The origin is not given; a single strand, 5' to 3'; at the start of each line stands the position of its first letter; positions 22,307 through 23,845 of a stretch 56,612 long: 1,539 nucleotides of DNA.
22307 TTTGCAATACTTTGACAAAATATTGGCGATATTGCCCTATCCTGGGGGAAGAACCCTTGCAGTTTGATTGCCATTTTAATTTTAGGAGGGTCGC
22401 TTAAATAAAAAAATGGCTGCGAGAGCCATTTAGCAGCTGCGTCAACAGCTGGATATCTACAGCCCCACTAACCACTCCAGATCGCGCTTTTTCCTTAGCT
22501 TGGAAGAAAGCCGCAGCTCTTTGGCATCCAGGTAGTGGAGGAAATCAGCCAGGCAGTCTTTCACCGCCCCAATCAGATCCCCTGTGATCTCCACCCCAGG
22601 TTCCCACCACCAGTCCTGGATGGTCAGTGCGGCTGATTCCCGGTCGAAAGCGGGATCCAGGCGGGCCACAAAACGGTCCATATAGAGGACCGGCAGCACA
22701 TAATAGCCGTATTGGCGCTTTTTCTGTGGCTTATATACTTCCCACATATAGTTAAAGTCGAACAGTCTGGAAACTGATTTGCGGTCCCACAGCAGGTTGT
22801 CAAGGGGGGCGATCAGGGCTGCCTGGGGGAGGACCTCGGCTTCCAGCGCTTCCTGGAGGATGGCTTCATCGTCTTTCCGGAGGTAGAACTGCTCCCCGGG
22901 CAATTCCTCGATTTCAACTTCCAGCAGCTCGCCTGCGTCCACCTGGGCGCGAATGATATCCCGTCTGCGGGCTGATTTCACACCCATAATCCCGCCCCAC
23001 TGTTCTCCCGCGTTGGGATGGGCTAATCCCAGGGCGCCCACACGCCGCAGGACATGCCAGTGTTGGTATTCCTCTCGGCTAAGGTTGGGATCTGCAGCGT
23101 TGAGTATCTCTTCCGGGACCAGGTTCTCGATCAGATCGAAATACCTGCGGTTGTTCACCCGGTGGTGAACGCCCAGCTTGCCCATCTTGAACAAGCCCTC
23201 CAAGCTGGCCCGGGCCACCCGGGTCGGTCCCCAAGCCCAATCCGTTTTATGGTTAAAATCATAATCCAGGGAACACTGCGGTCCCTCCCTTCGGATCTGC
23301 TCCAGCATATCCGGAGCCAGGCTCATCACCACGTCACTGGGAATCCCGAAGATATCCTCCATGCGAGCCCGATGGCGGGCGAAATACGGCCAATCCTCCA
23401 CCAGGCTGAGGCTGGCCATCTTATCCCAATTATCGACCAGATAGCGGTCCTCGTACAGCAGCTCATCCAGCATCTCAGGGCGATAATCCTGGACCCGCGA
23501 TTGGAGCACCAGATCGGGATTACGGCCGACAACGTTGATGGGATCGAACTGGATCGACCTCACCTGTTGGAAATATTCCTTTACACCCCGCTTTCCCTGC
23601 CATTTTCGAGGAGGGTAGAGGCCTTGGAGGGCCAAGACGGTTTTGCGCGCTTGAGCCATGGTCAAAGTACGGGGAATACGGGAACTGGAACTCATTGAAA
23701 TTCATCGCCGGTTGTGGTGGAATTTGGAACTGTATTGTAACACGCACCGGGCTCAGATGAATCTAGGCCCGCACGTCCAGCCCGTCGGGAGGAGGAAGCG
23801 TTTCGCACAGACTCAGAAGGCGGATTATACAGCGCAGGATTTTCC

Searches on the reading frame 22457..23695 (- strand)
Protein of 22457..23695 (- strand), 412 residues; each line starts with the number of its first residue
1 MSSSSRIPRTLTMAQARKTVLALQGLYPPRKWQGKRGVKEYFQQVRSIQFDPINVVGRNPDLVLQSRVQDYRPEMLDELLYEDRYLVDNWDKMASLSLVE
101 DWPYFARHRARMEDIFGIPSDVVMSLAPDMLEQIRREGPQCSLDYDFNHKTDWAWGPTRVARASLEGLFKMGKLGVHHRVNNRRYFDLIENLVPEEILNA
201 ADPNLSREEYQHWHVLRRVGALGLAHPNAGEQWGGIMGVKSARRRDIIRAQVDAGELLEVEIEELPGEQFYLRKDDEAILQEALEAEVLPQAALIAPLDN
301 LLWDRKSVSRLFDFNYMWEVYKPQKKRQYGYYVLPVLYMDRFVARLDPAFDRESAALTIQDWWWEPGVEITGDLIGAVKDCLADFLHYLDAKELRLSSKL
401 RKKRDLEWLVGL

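Call 38: find_encoding_contigs(protein=window:22457-23695:-, flank=10000, max_places=1)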
Protein window:22457-23695:- (412 aa): 2 contigs read that carry it; 1 place shown.
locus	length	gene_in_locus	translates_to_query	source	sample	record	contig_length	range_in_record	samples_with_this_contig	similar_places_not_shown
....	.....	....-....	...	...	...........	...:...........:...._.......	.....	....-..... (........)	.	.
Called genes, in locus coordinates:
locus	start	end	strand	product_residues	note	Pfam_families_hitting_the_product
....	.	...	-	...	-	?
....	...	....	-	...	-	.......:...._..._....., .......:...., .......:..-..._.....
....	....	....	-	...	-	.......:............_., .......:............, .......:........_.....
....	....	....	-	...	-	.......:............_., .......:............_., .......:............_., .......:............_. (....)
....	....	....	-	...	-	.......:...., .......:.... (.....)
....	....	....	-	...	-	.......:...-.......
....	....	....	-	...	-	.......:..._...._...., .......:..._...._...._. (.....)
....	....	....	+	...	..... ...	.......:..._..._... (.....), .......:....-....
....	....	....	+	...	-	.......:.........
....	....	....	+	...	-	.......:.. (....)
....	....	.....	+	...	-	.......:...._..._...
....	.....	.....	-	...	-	-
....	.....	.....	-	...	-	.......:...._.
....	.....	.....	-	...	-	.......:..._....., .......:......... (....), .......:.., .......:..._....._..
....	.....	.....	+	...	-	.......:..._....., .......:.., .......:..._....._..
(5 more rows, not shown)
